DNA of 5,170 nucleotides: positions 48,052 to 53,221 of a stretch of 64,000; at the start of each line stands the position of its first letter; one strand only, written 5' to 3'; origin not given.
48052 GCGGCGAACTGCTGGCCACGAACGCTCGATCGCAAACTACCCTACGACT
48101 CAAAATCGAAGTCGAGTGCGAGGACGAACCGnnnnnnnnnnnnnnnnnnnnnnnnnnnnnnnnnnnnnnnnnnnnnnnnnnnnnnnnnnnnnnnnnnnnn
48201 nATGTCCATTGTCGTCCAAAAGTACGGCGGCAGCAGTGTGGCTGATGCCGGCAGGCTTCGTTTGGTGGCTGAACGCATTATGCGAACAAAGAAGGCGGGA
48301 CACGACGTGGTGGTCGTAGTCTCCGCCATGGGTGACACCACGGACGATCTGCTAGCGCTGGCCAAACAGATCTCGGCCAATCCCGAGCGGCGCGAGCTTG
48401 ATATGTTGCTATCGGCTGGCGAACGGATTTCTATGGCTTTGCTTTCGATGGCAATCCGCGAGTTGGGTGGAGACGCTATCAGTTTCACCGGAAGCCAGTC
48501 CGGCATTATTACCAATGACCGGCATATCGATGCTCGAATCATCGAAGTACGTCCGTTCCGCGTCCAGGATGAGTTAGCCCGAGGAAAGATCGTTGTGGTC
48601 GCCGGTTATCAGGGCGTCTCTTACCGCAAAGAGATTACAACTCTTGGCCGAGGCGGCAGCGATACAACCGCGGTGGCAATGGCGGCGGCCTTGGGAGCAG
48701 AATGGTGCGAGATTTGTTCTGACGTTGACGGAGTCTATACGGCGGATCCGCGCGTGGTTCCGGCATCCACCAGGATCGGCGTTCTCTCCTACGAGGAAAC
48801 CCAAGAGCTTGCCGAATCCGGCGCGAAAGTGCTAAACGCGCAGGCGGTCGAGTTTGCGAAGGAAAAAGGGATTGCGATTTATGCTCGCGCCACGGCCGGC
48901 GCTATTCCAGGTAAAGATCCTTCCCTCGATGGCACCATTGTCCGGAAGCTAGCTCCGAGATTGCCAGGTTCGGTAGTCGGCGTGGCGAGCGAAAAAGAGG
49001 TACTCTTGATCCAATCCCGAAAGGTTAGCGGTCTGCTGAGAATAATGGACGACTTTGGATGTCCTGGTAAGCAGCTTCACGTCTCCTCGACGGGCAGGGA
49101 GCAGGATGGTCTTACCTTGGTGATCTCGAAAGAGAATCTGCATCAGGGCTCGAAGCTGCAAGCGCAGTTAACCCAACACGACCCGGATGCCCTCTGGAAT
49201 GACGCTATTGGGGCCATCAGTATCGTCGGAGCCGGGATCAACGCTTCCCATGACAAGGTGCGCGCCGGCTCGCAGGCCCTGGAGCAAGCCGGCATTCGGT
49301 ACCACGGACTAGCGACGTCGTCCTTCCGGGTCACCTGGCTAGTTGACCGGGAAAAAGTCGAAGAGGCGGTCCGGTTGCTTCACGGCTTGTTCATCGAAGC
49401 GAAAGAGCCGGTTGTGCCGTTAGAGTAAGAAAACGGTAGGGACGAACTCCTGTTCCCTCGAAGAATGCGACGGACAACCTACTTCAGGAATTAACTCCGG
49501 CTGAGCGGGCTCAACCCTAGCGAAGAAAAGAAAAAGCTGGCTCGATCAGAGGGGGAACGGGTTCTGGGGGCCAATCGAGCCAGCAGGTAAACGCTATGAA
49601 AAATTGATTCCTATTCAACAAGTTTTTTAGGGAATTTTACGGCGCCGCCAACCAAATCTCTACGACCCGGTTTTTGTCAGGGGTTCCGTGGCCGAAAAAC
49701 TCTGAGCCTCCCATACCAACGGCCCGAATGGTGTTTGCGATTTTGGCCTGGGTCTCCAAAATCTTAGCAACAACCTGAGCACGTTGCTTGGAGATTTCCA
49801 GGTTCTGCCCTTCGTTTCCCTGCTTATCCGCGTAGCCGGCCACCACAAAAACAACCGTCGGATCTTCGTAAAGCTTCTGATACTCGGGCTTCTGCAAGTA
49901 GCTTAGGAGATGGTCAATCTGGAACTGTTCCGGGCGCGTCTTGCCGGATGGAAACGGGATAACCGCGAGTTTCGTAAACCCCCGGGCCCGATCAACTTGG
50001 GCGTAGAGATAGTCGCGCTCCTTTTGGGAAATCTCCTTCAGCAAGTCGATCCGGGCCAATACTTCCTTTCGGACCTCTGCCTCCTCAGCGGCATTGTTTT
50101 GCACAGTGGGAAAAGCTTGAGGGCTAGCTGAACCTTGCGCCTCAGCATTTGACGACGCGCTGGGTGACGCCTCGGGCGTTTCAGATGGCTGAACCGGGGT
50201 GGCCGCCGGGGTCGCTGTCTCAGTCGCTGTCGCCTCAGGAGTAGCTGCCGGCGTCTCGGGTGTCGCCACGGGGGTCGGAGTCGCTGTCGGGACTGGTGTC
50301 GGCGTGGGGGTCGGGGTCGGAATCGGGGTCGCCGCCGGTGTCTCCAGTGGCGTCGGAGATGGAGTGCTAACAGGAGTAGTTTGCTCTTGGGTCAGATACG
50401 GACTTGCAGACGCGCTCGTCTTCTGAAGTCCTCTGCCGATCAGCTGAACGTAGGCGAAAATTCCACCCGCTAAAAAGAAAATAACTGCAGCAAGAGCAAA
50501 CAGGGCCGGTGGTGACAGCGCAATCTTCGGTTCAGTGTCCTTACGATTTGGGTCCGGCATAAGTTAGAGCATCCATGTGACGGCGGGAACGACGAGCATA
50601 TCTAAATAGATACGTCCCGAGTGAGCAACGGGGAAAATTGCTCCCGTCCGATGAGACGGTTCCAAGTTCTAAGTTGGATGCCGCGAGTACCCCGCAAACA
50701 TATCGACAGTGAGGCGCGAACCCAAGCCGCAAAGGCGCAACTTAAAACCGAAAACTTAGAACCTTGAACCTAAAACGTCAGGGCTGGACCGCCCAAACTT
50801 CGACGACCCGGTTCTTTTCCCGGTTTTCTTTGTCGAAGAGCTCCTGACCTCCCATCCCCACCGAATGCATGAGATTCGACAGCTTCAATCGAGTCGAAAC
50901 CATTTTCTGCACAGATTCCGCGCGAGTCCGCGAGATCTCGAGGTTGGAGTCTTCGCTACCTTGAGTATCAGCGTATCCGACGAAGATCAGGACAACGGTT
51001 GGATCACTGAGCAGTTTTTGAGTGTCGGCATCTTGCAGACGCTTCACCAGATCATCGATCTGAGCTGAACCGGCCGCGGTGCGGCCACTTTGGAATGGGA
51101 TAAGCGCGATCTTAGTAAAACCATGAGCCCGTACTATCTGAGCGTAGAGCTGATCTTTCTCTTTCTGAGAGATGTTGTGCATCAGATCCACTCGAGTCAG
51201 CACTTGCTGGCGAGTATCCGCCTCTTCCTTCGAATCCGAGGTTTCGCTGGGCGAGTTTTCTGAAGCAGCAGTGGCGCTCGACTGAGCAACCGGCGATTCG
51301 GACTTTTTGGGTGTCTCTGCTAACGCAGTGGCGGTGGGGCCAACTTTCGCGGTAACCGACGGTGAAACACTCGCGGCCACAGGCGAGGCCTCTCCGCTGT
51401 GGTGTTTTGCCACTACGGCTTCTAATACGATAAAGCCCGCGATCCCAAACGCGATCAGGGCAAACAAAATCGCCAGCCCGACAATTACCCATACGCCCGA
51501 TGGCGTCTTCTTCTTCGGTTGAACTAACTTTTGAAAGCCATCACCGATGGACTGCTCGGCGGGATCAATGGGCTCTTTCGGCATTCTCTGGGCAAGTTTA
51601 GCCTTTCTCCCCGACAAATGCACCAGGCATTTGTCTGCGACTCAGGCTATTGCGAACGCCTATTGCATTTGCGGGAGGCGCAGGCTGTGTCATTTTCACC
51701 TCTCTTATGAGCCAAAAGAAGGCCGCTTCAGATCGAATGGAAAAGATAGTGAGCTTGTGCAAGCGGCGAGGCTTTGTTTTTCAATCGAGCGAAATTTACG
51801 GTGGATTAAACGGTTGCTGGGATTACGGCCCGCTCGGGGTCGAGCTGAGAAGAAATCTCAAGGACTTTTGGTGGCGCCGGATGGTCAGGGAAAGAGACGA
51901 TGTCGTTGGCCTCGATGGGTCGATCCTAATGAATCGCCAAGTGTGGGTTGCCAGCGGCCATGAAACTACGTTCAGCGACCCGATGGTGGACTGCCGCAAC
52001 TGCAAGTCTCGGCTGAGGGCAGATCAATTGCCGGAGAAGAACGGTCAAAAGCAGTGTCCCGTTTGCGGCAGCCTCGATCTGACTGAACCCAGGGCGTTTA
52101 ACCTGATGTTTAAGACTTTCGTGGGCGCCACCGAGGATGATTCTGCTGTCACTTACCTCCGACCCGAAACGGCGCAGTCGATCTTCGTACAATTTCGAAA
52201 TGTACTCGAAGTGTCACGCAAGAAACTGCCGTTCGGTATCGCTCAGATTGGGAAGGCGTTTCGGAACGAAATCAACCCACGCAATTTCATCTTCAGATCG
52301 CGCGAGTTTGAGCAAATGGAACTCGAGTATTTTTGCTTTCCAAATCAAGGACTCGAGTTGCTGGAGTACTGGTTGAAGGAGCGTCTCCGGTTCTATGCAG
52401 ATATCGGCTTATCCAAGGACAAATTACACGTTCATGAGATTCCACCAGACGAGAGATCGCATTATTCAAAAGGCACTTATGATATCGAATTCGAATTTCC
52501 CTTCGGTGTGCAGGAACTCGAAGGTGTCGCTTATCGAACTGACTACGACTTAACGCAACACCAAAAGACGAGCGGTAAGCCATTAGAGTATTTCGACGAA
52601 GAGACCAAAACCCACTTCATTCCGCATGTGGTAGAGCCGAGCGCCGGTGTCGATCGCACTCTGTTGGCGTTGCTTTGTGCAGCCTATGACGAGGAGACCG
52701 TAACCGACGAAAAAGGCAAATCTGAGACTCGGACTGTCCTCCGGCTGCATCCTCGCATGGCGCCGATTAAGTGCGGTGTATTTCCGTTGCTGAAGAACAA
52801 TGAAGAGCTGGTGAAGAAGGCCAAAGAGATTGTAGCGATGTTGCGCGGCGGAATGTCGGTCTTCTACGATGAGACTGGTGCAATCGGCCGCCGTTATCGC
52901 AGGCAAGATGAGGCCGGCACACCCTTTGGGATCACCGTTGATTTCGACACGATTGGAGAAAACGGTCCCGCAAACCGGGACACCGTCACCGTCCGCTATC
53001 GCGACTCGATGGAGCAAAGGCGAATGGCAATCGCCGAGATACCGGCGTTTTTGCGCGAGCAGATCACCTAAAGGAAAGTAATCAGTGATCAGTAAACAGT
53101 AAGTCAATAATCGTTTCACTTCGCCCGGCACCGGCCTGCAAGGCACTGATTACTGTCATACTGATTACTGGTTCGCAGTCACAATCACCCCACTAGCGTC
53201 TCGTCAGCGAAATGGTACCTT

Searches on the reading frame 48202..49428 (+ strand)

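Call 76: search_protein_families(library=pfam, proteins=[window:48202-49428:+], max_evalue=0.001)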
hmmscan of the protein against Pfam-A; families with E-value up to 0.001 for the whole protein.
window:48202-49428:+ (408 aa): 2 families
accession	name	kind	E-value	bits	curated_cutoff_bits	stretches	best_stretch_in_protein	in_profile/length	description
PF00696.33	AA_kinase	-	2.2e-48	165.4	24.9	1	3-227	2-231/234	Amino acid kinase family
PF22468.2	ACT_9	-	3.8e-05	23.8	27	1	339-397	1-61/61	ACT domain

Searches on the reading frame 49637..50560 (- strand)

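Call 76: search_protein_families(library=pfam, proteins=[window:49637-50560:-], max_evalue=0.001)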
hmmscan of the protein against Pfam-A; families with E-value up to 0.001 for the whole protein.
window:49637-50560:- (307 aa): 1 family
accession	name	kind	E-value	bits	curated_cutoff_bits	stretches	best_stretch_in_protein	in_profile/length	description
PF00691.25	OmpA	-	4.9e-09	36.9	27.2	1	236-296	32-92/98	OmpA family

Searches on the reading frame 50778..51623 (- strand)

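Call 76: search_protein_families(library=pfam, proteins=[window:50778-51623:-], max_evalue=0.001)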
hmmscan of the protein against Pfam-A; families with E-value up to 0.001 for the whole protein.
window:50778-51623:- (281 aa): 1 family
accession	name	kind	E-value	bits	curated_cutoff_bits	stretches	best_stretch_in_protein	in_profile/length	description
PF00691.25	OmpA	-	2.5e-06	28.2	27.2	1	213-272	35-94/98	OmpA family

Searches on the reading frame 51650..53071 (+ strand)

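Call 76: search_protein_families(library=pfam, proteins=[window:51650-53071:+], max_evalue=0.001)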
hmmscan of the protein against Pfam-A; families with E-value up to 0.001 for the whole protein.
window:51650-53071:+ (473 aa): 2 families
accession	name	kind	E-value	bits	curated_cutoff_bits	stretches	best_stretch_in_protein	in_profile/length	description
PF03129.25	HGTP_anticodon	-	1.1e-16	61.2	21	1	374-470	1-93/94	Anticodon binding domain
PF00587.30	tRNA-synt_2b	-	8.9e-15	55.6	29.3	1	166-342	9-176/179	tRNA synthetase class II core domain (G, H, P, S and T)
